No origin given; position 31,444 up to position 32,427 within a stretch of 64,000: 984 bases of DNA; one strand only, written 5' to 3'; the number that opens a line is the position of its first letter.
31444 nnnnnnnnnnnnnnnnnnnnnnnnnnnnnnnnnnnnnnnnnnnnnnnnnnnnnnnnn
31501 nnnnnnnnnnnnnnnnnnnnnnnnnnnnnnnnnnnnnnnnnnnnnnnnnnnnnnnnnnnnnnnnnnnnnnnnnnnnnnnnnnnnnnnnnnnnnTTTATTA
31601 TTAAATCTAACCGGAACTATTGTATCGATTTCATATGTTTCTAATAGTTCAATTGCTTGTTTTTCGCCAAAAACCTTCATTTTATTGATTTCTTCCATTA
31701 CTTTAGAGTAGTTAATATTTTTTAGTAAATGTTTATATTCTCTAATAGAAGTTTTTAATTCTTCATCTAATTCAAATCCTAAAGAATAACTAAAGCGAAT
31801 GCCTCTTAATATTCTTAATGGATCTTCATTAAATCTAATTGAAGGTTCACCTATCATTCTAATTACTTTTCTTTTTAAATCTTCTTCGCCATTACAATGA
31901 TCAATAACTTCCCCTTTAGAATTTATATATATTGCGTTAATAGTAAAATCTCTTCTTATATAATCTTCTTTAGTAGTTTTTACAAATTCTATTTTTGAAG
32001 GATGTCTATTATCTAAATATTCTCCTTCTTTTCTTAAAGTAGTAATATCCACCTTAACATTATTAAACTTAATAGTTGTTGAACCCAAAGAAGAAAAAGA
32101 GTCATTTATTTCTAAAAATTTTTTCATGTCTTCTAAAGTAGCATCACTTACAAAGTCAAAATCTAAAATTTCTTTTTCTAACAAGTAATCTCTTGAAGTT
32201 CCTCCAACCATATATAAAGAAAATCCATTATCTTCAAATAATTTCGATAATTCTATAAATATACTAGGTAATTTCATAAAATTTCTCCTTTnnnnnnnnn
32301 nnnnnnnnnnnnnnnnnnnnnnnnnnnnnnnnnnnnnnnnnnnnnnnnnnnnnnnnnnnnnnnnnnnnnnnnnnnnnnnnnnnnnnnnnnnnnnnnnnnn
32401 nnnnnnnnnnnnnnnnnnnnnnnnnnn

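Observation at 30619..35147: Operon of a giant cytoplasmic MORN-repeat protein and a nucleotidyltransferase-M19 dipeptidase fusion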

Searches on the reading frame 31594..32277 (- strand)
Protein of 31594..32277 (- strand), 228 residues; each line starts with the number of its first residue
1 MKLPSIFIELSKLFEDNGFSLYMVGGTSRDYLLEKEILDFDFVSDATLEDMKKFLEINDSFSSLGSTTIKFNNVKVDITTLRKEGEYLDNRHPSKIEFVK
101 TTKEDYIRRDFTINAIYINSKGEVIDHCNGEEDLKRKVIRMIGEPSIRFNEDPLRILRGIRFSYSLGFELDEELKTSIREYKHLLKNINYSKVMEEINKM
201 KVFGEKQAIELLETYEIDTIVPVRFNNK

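Call 24: search_protein_representatives(protein=window:31594-32277:-)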
Query: 228 residues. Proteins with E-value up to 0.001 (for the whole library): 37633; up to 1e-10: 21453; up to 1e-30: 2382. The best 150 are listed.
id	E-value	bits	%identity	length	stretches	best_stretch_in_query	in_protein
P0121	7.3e-66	238.3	56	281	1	2-209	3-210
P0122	1.3e-65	237.5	37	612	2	11-201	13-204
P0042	1.3e-64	234.3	50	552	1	1-225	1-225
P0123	9.6e-63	228.1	50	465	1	6-227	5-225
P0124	6.3e-59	215.6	47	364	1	5-226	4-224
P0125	1.7e-58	214.2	48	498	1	6-226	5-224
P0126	5.1e-58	212.7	48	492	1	6-225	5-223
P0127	1.6e-56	207.8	49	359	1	3-222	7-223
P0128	8.1e-56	205.5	47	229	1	6-220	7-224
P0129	1.5e-55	204.6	46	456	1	6-225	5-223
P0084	1.3e-54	201.6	46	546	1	5-225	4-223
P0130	6.0e-54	199.4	37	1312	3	1-199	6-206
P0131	8.1e-54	198.9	43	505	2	7-228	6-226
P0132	5.8e-53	196.2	66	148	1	51-197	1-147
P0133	5.9e-53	196.1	47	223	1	3-215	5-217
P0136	4.9e-51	189.9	46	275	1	7-226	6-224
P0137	5.7e-50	186.4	48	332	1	5-207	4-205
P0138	9.3e-50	185.7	43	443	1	4-228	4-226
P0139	5.1e-49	183.3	45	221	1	5-217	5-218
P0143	4.6e-47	176.9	43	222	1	5-218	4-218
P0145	1.1e-46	175.6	44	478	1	7-215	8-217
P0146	3.3e-46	174.1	42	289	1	2-228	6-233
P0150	3.5e-44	167.5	42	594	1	2-219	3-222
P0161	7.1e-42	159.9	28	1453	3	14-181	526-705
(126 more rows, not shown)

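Call 27: search_protein_families(library=pfam, proteins=[P0121, P0122, P0123, P0124, P0125, P0127, P0128, P0130, P0131, P0138], max_evalue=0.01)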
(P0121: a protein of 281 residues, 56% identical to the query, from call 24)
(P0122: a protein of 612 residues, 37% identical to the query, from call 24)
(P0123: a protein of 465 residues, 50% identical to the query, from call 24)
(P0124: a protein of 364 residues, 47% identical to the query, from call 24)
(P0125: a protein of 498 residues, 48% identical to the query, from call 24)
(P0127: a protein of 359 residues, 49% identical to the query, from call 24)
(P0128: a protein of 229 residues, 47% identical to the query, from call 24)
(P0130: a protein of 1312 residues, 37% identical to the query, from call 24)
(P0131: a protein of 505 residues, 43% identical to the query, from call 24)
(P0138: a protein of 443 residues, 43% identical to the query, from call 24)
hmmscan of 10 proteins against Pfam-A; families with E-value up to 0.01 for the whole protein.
P0121 (281 aa): 1 family
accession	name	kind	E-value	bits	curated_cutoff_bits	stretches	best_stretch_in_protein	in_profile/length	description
PF01743.26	PolyA_pol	-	3.5e-32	111.8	23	1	22-141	1-126/126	Poly A polymerase head domain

P0122 (612 aa): 5 families
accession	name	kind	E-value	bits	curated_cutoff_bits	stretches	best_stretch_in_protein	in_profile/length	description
PF01743.26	PolyA_pol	-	4.8e-71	237.4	23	2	23-143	1-126/126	Poly A polymerase head domain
PF12627.12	PolyA_pol_RNAbd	-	3e-40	136.3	22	2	341-402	1-63/64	Probable RNA and SrmB- binding site of polymerase A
PF13735.12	tRNA_NucTran2_2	-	3.3e-15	56.8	27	1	466-606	21-146/149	tRNA nucleotidyltransferase domain 2 putative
PF01966.28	HD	-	8.3e-09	36.2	22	1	412-513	4-93/116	HD domain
PF24911.1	YfjL_C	-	0.0015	19.6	28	0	70-110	71-110/117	YfjL-like C-terminal domain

P0123 (465 aa): 2 families
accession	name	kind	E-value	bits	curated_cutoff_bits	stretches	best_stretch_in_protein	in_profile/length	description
PF01743.26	PolyA_pol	-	1.5e-29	103.3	23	1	20-138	1-125/126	Poly A polymerase head domain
PF01244.27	Peptidase_M19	-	7.2e-15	55.4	26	1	237-396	28-200/319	Membrane dipeptidase (Peptidase family M19)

P0124 (364 aa): 1 family
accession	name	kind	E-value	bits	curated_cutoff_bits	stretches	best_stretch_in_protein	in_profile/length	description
PF01743.26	PolyA_pol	-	5.2e-28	98.4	23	1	20-139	1-126/126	Poly A polymerase head domain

P0125 (498 aa): 2 families
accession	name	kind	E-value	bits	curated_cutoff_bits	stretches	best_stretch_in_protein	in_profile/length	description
PF01743.26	PolyA_pol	-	1.8e-31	109.6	23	1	20-139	1-126/126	Poly A polymerase head domain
PF01244.27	Peptidase_M19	-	2.8e-28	99.4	26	1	228-452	6-247/319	Membrane dipeptidase (Peptidase family M19)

P0127 (359 aa): 1 family
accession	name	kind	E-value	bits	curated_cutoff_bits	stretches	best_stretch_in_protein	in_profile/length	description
PF01743.26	PolyA_pol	-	7.6e-28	97.8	23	1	25-142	1-125/126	Poly A polymerase head domain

P0128 (229 aa): 1 family
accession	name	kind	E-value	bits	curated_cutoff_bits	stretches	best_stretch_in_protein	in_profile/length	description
PF01743.26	PolyA_pol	-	1.1e-32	113.4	23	1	22-144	1-126/126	Poly A polymerase head domain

P0130 (1312 aa): 3 families
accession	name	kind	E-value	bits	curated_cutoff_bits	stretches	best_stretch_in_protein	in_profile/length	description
PF01743.26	PolyA_pol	-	1.6e-64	216.4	23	2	26-148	1-126/126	Poly A polymerase head domain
PF12627.12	PolyA_pol_RNAbd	-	2.6e-09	37.1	22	1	187-235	14-61/64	Probable RNA and SrmB- binding site of polymerase A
PF01966.28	HD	-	3.9e-07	30.8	22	1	411-487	17-91/116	HD domain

P0131 (505 aa): 2 families
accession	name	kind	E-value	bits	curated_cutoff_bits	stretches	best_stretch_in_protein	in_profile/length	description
PF01743.26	PolyA_pol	-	1.9e-27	96.6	23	1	20-138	1-125/126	Poly A polymerase head domain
PF01244.27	Peptidase_M19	-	6.3e-21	75.3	26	1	225-407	3-200/319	Membrane dipeptidase (Peptidase family M19)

P0138 (443 aa): 1 family
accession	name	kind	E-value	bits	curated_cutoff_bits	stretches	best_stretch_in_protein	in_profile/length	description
PF01743.26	PolyA_pol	-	6.9e-31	107.6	23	1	20-138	1-125/126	Poly A polymerase head domain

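Call 28: search_protein_families(library=pfam, proteins=[P0133, P0139, P0143, P0145, P0146, P0150, P0161, P0136, P0137, P0129], max_evalue=0.01)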
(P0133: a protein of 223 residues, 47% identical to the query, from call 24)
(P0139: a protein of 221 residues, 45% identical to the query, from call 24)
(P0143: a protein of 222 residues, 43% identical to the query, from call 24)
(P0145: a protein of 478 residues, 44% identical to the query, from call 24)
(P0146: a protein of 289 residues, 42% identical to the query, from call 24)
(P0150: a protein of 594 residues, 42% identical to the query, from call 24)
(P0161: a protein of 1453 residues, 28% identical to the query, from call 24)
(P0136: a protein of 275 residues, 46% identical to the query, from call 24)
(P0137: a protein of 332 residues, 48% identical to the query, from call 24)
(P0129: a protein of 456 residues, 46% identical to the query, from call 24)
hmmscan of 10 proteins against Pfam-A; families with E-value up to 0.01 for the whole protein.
P0133 (223 aa): 1 family
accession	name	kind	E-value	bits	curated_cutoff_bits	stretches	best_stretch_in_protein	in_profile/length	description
PF01743.26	PolyA_pol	-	2.7e-28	99.3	23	1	23-143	1-126/126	Poly A polymerase head domain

P0139 (221 aa): 1 family
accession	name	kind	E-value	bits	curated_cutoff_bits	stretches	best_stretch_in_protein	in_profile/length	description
PF01743.26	PolyA_pol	-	8.7e-33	113.8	23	1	21-141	1-126/126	Poly A polymerase head domain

P0143 (222 aa): 2 families
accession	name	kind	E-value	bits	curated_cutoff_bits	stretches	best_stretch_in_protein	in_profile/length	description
PF01743.26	PolyA_pol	-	2e-32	112.6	23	1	20-140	1-126/126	Poly A polymerase head domain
PF12627.12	PolyA_pol_RNAbd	-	7.9e-05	22.8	22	1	167-200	1-34/64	Probable RNA and SrmB- binding site of polymerase A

P0145 (478 aa): 6 families
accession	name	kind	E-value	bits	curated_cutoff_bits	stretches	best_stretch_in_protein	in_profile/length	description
PF00535.33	Glycos_transf_2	-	2.1e-34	119.3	23.3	1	237-354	1-121/168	Glycosyl transferase family 2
PF01743.26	PolyA_pol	-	1.2e-30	106.9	23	1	22-141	1-125/126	Poly A polymerase head domain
PF10111.15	Glyco_tranf_2_2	-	6.5e-10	39.4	27.3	1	237-339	1-108/276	Glycosyltransferase like family 2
PF13641.12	Glyco_tranf_2_3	-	1.1e-08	35.8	27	1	236-340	3-114/230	Glycosyltransferase like family 2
PF13704.12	Glyco_tranf_2_4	-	0.0053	17.7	27.5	0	245-328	3-87/98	Glycosyl transferase family 2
PF12627.12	PolyA_pol_RNAbd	-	0.0066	16.6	22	0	169-202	1-34/64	Probable RNA and SrmB- binding site of polymerase A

P0146 (289 aa): 2 families
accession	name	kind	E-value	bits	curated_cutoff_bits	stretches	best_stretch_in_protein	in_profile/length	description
PF01743.26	PolyA_pol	-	7.4e-36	123.7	23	1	25-144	1-126/126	Poly A polymerase head domain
PF12627.12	PolyA_pol_RNAbd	-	1.6e-10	41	22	1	171-226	1-56/64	Probable RNA and SrmB- binding site of polymerase A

P0150 (594 aa): 7 families
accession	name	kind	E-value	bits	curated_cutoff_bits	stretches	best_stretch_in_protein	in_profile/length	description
PF01743.26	PolyA_pol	-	2.2e-34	118.9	23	1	22-144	1-126/126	Poly A polymerase head domain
PF00583.31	Acetyltransf_1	-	1e-10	42.4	20.7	1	496-580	33-116/116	Acetyltransferase (GNAT) family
PF12627.12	PolyA_pol_RNAbd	-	3e-10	40.2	22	1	171-212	1-42/64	Probable RNA and SrmB- binding site of polymerase A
PF13735.12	tRNA_NucTran2_2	-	1.2e-09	38.8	27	1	297-436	23-149/149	tRNA nucleotidyltransferase domain 2 putative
PF13508.13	Acetyltransf_7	-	2.6e-07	31.4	27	1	498-581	4-83/84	Acetyltransferase (GNAT) domain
PF01966.28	HD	-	4.2e-07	30.7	22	1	241-344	4-100/116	HD domain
PF13673.13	Acetyltransf_10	-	4e-06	27.3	23.6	1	479-586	14-113/128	Acetyltransferase (GNAT) domain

P0161 (1453 aa): 4 families
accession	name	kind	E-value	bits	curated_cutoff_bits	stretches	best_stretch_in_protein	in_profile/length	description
PF01743.26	PolyA_pol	-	3.8e-66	221.6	23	3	533-662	1-125/126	Poly A polymerase head domain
PF00395.25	SLH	-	1.3e-13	51.1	20.8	2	908-947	4-44/44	S-layer homology domain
PF12627.12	PolyA_pol_RNAbd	-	9.1e-07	29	22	0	1272-1299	33-60/64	Probable RNA and SrmB- binding site of polymerase A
PF09970.15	DUF2204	-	0.001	19.1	20.3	0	1071-1149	7-94/181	Nucleotidyl transferase of unknown function (DUF2204)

P0136 (275 aa): 1 family
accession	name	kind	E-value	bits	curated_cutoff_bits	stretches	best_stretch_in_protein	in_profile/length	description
PF01743.26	PolyA_pol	-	2.3e-28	99.5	23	1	20-138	1-125/126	Poly A polymerase head domain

P0137 (332 aa): 1 family
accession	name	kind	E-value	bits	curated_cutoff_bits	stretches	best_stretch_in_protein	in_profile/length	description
PF01743.26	PolyA_pol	-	4.6e-36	124.4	23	1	20-139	1-125/126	Poly A polymerase head domain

P0129 (456 aa): 2 families
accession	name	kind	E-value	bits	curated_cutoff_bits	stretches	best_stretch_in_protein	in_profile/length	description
PF01743.26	PolyA_pol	-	5e-28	98.4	23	1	20-138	1-125/126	Poly A polymerase head domain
PF12627.12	PolyA_pol_RNAbd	-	0.0017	18.5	22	1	167-198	2-33/64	Probable RNA and SrmB- binding site of polymerase A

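Call 33: find_homologous_proteins(query=A2, max_evalue=1e-10)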
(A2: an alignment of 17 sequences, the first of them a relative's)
Query A2 (17 sequences) (222 aa, profile of the alignment): 5722 proteins with E <= 1e-10 among 8000 candidates; the best 120 are listed.
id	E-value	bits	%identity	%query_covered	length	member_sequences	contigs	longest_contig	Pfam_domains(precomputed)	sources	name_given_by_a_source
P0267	1.2e-88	314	44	97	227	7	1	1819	PF01743.27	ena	-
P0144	2.2e-87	310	41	97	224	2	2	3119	PF01743.27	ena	-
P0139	9.0e-87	308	50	97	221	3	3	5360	PF01743.27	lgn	-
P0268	2.1e-86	307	45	83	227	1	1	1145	PF01743.27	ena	-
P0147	4.4e-86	306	46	97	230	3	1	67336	PF01743.27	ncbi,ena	-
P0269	6.5e-86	305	45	89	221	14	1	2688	PF01743.27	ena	-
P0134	7.3e-86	305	41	98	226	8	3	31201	PF01743.27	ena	-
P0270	8.8e-86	305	43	99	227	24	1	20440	PF01743.27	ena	-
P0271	9.1e-86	305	47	95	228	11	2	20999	PF01743.27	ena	-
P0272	9.1e-86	305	48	95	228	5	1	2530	PF01743.27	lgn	-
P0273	9.7e-86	305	41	95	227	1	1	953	PF01743.27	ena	-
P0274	9.8e-86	305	40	97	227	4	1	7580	PF01743.27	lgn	-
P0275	1.3e-85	304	40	97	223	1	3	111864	PF01743.27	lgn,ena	-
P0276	1.4e-85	304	41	97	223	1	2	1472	PF01743.27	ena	-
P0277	1.8e-85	304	44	96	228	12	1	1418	PF01743.27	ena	-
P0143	1.9e-85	304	100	100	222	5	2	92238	PF01743.27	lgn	-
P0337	1.7e-83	297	43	92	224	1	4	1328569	PF01743.27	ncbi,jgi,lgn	ncbi:MAG: CCA tRNA nucleotidyltransferase [Bacilli bacterium]|jgi:tRNA nucleotidyltransferase/poly(A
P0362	5.0e-83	296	41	97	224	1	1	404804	PF01743.27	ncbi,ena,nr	ncbi:MAG: CCA tRNA nucleotidyltransferase [Erysipelotrichales bacterium]|nr:CCA tRNA nucleotidyltran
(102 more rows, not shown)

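Call 34: find_encoding_contigs(protein=P0337, flank=10000, max_places=1)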
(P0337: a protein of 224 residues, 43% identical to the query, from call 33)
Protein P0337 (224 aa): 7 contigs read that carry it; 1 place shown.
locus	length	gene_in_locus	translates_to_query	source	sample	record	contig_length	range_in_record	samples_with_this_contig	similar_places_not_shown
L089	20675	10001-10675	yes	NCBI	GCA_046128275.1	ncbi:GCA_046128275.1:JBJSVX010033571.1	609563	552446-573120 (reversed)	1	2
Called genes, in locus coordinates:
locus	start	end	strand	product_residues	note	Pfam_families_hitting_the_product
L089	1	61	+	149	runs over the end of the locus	PF01592:NifU_N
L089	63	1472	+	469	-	PF19295:SufBD_N, PF01458:SUFBD_core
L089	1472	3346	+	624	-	PF00890:FAD_binding_2 (faint), PF01134:GIDA, PF03486:HI0933_like (faint), PF07992:Pyr_redox_2 (weak), PF21680:GIDA_C_1st, PF13932:SAM_GIDA_C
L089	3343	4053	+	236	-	PF02527:GidB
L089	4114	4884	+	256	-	PF00142:Fer4_NifH, PF00448:SRP54 (faint), PF01656:CbiA, PF02374:ArsA_ATPase, PF06564:CBP_BcsQ, PF09140:MipZ (faint), PF10609:ParA, PF13614:AAA_31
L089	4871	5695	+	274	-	PF02195:ParB_N, PF17762:HTH_ParB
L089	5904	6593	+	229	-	PF12822:ECF_trnsprt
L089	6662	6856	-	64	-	PF13459:Fer4_15, PF13370:Fer4_13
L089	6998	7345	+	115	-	-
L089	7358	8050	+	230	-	PF02224:Cytidylate_kin, PF13189:Cytidylate_kin2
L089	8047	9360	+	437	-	PF00009:GTP_EFTU (weak), PF01926:MMR_HSR1, PF02421:FeoB_N, PF00009:GTP_EFTU, PF01926:MMR_HSR1, PF02421:FeoB_N, PF04548:AIG1 (weak), PF14714:KH_dom-like, +5 more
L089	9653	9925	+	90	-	PF00216:Bac_DNA_binding, PF18291:HU-HIG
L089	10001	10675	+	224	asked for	PF01743:PolyA_pol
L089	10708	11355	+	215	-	PF21984:DnaD_N, PF07261:DnaB_2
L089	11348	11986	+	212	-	PF00730:HhH-GPD, PF00633:HHH (faint)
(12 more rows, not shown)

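Call 35: find_encoding_contigs(protein=P0362, flank=10000, max_places=1)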
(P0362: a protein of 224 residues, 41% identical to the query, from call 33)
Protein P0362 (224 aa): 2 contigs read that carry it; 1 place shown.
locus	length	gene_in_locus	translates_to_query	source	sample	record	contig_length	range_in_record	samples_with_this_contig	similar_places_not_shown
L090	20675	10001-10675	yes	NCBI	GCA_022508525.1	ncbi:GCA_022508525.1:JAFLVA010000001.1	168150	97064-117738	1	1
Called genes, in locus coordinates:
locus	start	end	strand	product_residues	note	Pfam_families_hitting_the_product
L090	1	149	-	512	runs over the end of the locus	-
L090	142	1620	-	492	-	PF13855:LRR_8 (faint), PF13306:LRR_5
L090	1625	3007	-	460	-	-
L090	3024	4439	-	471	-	-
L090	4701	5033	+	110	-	-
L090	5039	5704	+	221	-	PF02224:Cytidylate_kin, PF13189:Cytidylate_kin2 (weak)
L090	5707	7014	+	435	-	PF00009:GTP_EFTU, PF01926:MMR_HSR1, PF02421:FeoB_N, PF00009:GTP_EFTU, PF01926:MMR_HSR1, PF02421:FeoB_N, PF04548:AIG1, PF14714:KH_dom-like, +6 more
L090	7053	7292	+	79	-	PF14069:SpoVIF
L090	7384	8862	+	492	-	PF09547:SpoIVA_ATPase, PF20438:SpoIVA_middle, PF20439:SpoIVA_C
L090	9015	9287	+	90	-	PF00216:Bac_DNA_binding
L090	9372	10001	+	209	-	PF01113:DapB_N, PF05173:DapB_C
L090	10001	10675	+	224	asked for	PF01743:PolyA_pol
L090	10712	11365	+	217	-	PF21984:DnaD_N, PF07261:DnaB_2 (weak)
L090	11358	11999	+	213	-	PF00730:HhH-GPD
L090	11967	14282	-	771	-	PF00912:Transgly, PF00905:Transpeptidase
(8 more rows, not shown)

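Call 36: find_encoding_contigs(protein=P0143, flank=10000, max_places=1)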
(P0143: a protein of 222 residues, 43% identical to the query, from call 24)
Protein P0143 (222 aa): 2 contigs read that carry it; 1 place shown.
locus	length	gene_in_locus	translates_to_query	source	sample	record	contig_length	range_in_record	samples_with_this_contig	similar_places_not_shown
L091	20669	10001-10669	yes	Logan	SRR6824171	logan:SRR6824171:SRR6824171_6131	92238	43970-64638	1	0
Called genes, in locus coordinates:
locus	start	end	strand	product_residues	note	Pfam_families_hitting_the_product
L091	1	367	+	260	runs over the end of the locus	PF01656:CbiA, PF02374:ArsA_ATPase (weak), PF06564:CBP_BcsQ, PF09140:MipZ, PF10609:ParA, PF13614:AAA_31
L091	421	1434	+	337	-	PF00768:Peptidase_S11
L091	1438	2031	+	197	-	PF07670:Gate (weak)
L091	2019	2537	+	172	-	-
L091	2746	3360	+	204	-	PF12822:ECF_trnsprt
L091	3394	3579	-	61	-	PF13459:Fer4_15, PF13370:Fer4_13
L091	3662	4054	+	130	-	-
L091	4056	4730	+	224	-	PF02224:Cytidylate_kin, PF13189:Cytidylate_kin2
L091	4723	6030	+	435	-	PF00009:GTP_EFTU, PF01926:MMR_HSR1, PF02421:FeoB_N, PF00009:GTP_EFTU, PF01926:MMR_HSR1, PF02421:FeoB_N, PF04548:AIG1, PF14714:KH_dom-like, +8 more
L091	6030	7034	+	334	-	PF01210:NAD_Gly3P_dh_N, PF02558:ApbA, PF02737:3HCDH_N (faint), PF03446:NAD_binding_2, PF03807:F420_oxidored, PF07479:NAD_Gly3P_dh_C, PF20618:GPD_NAD_C_bact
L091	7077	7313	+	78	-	PF14069:SpoVIF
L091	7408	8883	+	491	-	PF09547:SpoIVA_ATPase, PF20438:SpoIVA_middle, PF20439:SpoIVA_C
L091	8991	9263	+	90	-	PF00216:Bac_DNA_binding, PF18291:HU-HIG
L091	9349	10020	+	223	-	PF01113:DapB_N, PF05173:DapB_C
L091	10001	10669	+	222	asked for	PF01743:PolyA_pol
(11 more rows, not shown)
